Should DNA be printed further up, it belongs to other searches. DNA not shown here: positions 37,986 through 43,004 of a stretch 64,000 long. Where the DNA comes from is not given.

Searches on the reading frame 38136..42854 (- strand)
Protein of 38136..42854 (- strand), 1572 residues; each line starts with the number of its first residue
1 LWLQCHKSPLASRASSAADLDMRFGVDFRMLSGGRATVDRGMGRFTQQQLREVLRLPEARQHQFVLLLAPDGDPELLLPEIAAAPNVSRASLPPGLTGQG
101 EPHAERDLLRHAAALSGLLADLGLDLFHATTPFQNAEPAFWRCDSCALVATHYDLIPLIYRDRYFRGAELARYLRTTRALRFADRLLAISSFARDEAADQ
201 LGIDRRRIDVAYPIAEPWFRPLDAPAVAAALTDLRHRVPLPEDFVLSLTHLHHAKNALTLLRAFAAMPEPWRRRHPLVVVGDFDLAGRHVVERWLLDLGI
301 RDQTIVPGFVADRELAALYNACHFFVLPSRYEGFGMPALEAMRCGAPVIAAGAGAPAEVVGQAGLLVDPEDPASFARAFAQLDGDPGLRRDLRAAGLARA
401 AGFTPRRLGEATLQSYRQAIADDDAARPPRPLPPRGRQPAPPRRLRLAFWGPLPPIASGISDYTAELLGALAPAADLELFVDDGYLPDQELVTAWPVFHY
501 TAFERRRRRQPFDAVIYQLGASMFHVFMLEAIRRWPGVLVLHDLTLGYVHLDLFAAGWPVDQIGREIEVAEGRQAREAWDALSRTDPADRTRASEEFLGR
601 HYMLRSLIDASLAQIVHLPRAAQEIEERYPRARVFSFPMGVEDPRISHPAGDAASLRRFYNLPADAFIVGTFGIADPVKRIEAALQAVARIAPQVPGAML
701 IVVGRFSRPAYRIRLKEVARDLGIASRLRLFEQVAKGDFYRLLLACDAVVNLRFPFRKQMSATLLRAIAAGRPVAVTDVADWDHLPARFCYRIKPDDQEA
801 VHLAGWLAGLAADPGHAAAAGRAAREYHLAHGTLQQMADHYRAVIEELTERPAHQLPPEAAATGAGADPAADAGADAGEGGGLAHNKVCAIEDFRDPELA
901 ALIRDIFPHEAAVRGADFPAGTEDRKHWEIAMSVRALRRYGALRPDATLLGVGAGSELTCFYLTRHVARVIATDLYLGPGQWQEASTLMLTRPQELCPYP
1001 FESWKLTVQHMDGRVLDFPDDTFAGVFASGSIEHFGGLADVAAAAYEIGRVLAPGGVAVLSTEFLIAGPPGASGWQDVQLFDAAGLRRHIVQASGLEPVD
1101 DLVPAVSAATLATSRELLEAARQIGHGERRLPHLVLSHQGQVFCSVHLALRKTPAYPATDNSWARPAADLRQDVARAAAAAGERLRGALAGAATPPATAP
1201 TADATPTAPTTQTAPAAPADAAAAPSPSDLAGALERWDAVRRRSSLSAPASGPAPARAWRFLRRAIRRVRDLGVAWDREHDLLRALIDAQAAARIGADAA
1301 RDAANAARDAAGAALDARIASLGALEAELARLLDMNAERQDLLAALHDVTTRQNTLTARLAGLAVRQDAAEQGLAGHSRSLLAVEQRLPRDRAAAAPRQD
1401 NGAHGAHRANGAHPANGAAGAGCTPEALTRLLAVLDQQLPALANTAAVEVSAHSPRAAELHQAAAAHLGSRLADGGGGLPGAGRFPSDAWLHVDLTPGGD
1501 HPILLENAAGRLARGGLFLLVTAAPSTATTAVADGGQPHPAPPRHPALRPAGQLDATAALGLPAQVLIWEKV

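Call 87: search_protein_families(library=pfam, proteins=[window:38136-42854:-], max_evalue=0.0001)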
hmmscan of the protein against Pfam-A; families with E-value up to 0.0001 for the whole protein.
window:38136-42854:- (1572 aa): 7 families
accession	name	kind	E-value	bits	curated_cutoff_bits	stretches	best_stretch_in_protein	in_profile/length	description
PF00534.26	Glycos_transf_1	-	3.6e-41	141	26.4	2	239-396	12-169/172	Glycosyl transferases group 1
PF13692.12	Glyco_trans_1_4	-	1.8e-38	132.4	27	2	246-382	5-139/142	Glycosyl transferases group 1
PF13439.12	Glyco_transf_4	-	1.4e-10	41.9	28.5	1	58-213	16-164/170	Glycosyltransferase Family 4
PF08241.18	Methyltransf_11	-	1.1e-09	39.2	21.2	1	950-1059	1-94/95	Methyltransferase domain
PF13524.12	Glyco_trans_1_2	-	4.3e-06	27.2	25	0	278-400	15-129/144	Glycosyl transferase-like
PF13489.12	Methyltransf_23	-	1e-05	25.7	27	0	937-1062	13-118/164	Methyltransferase domain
PF13649.12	Methyltransf_25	-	5.6e-05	24.2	27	0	952-1056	4-97/97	Methyltransferase domain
